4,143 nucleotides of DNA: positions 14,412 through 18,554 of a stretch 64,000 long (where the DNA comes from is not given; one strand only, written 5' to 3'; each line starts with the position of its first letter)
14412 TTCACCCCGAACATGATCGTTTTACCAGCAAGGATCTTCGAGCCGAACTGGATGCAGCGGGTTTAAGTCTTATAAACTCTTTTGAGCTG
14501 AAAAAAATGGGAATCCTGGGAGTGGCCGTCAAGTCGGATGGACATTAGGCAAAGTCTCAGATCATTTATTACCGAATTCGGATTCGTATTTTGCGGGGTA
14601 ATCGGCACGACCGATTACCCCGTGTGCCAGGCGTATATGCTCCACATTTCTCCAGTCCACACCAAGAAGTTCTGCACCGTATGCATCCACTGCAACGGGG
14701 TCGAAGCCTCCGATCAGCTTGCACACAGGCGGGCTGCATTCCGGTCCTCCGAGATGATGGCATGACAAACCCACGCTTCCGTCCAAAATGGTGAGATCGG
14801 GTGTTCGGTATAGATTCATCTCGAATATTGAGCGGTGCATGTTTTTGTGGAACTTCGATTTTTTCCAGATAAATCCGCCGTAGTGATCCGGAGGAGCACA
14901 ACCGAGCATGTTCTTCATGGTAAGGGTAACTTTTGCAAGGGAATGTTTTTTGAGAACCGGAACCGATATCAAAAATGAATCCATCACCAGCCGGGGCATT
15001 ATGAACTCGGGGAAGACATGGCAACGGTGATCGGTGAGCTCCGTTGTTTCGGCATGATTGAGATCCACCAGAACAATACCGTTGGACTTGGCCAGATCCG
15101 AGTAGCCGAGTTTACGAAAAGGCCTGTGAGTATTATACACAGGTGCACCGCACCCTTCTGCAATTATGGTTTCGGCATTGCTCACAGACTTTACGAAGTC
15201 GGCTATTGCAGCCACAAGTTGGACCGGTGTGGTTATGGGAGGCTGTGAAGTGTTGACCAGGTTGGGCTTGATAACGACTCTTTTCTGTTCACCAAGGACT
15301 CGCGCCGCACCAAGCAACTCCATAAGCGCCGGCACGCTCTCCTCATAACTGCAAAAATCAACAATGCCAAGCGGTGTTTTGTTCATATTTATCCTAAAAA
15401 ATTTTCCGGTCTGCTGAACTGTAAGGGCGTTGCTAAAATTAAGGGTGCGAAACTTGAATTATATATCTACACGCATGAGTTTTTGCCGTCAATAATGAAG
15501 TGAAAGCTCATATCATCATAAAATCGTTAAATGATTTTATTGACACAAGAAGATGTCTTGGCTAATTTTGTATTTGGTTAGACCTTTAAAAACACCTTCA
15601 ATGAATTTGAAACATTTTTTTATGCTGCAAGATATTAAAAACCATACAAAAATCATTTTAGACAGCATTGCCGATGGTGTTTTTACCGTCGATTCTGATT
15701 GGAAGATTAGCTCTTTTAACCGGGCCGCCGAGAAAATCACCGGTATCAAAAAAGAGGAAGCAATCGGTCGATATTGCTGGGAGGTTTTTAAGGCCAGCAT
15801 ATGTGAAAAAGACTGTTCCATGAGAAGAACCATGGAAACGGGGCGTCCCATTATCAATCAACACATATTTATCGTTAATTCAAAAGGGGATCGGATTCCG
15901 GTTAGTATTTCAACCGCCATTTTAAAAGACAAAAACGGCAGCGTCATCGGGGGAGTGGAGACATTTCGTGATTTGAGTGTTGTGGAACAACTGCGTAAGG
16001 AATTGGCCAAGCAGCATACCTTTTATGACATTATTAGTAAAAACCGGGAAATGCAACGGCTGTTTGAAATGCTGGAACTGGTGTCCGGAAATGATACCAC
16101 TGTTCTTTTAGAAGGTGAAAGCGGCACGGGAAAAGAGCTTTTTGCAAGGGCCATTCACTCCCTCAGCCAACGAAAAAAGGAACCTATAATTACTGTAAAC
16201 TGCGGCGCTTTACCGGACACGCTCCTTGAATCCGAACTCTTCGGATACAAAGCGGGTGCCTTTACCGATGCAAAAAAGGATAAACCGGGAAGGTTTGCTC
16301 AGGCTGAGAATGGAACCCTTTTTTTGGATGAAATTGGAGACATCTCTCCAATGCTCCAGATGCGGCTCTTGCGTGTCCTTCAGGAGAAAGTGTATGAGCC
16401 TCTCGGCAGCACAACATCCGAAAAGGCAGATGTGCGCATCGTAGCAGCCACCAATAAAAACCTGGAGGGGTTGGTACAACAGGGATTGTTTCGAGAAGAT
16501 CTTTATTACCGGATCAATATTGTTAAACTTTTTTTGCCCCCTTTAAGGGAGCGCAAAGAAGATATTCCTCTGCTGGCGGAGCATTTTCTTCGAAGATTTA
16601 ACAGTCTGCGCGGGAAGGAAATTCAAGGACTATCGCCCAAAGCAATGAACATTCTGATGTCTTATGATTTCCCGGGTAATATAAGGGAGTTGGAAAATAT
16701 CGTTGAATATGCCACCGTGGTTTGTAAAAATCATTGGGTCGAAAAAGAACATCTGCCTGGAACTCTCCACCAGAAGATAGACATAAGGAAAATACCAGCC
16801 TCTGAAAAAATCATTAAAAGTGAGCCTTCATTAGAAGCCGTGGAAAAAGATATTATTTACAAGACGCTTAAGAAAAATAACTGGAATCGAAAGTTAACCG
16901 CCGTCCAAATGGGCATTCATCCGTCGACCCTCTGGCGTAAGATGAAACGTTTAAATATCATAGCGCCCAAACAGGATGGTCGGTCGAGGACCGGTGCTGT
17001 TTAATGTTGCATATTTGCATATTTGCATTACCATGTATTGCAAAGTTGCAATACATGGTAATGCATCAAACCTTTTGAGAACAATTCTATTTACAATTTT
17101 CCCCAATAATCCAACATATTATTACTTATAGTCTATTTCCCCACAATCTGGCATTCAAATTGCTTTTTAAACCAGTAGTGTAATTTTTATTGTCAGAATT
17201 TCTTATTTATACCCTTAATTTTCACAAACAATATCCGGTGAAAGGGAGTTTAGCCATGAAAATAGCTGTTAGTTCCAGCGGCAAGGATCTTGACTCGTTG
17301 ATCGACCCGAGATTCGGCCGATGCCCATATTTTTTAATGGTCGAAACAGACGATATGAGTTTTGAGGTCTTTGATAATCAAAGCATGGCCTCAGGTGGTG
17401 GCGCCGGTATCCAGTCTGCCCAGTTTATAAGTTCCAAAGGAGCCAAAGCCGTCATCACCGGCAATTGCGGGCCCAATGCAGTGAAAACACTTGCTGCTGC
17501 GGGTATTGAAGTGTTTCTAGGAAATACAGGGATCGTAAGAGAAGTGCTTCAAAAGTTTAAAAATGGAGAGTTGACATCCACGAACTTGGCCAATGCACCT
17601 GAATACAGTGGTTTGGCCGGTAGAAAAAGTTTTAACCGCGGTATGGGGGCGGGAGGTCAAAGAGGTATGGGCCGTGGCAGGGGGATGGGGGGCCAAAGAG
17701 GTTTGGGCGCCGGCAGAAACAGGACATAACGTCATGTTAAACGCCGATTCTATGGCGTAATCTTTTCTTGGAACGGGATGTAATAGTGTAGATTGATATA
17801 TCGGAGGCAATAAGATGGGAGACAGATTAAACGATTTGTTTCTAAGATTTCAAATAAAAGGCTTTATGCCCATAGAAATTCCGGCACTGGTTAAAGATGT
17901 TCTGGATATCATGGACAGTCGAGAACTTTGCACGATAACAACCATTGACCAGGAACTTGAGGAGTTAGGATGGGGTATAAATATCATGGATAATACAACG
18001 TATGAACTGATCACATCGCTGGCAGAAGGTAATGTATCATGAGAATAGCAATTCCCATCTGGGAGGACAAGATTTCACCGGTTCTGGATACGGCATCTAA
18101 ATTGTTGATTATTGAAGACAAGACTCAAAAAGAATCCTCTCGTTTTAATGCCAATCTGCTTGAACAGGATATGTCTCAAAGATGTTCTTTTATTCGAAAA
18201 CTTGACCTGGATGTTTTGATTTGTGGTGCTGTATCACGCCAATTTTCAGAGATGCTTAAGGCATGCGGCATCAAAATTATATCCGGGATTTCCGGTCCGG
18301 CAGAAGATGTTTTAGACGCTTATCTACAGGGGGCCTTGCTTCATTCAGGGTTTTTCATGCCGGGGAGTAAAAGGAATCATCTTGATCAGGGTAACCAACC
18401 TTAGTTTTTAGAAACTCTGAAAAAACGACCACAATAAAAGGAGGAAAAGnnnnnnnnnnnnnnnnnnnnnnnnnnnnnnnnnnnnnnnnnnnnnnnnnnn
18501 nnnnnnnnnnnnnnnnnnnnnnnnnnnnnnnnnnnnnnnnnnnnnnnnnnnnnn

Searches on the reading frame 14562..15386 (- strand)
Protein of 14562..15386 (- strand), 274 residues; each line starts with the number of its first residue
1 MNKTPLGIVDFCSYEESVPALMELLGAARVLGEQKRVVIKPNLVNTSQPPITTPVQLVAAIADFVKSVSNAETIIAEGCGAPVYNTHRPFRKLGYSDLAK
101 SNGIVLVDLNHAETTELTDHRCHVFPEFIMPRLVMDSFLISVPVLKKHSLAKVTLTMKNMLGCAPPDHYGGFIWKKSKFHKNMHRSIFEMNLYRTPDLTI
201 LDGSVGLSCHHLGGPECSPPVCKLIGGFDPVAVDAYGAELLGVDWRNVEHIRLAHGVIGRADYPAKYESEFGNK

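Call 51: search_protein_families(library=pfam, proteins=[window:14562-15386:-], max_evalue=0.0001)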
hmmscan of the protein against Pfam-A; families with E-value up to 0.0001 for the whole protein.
window:14562-15386:- (274 aa): 1 family
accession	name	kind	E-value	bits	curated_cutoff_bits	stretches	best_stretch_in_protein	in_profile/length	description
PF04015.17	DUF362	-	4.6e-38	131.7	24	1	37-238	1-199/200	Domain of unknown function (DUF362)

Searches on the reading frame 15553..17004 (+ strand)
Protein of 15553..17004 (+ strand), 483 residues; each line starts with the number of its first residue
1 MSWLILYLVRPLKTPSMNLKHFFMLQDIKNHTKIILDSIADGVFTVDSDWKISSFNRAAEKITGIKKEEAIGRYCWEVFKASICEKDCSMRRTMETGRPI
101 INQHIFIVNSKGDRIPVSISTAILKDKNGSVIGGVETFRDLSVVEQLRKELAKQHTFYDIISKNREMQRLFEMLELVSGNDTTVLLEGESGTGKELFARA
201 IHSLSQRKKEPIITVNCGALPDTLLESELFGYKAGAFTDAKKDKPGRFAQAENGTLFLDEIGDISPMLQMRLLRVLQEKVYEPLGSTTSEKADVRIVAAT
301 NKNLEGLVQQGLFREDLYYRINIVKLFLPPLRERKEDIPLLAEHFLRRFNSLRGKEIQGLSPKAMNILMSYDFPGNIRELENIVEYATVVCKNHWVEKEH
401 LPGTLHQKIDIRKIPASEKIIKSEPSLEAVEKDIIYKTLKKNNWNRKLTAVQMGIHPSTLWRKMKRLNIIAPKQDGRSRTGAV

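Call 51: search_protein_families(library=pfam, proteins=[window:15553-17004:+], max_evalue=0.0001)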
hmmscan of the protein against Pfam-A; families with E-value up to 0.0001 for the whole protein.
window:15553-17004:+ (483 aa): 11 families
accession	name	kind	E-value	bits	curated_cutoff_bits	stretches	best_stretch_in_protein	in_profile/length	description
PF00158.32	Sigma54_activat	-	2.6e-68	229.4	20.2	1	160-326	1-167/168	Sigma-54 interaction domain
PF25601.1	AAA_lid_14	-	2.5e-29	101.4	27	1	332-408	1-77/87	AAA+ ATPase lid domain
PF14532.12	Sigma54_activ_2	-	1.4e-23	84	25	1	163-331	3-138/138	Sigma-54 interaction domain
PF13426.13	PAS_9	-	3.5e-14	53.4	27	1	41-142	2-102/103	PAS domain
PF02954.25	HTH_8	-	1.8e-12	47.2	22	1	426-467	1-42/42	Bacterial regulatory protein, Fis family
PF08448.16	PAS_4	-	4.2e-12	46.7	23.1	1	36-142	1-106/110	PAS fold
PF00989.32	PAS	-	3.3e-09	37.2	22.6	1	35-140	6-112/113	PAS fold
PF07728.20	AAA_5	-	2.2e-08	34.6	22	1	184-303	2-124/139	AAA domain (dynein-related subfamily)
PF00004.35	AAA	-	3.6e-05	24.7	21.2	1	184-302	1-110/131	ATPase family associated with various cellular activities (AAA)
PF13188.13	PAS_8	-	3.9e-05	23.8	21.8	0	35-84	6-55/65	PAS domain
PF01078.27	Mg_chelatase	-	4.8e-05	23.3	20.3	0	241-278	95-132/207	Magnesium chelatase, subunit ChlI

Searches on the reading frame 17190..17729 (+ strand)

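Call 51: search_protein_families(library=pfam, proteins=[window:17190-17729:+], max_evalue=0.0001)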
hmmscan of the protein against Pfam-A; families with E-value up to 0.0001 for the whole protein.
window:17190-17729:+ (179 aa): 1 family
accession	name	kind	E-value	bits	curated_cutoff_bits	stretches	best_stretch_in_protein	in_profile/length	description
PF02579.22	Nitro_FeMo-Co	-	5.9e-25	87.8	26.3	1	35-124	2-93/94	Dinitrogenase iron-molybdenum cofactor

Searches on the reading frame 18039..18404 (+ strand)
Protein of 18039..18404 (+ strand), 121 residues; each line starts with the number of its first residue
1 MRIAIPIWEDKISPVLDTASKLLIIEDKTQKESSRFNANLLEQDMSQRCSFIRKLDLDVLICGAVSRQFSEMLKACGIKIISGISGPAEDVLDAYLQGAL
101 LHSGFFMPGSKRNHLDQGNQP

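Call 51: search_protein_families(library=pfam, proteins=[window:18039-18404:+], max_evalue=0.0001)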
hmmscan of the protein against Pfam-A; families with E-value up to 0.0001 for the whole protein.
window:18039-18404:+ (121 aa): 1 family
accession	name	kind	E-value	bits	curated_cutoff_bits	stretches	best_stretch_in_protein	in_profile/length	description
PF02579.22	Nitro_FeMo-Co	-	4e-07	30.7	26.3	1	9-96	2-93/94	Dinitrogenase iron-molybdenum cofactor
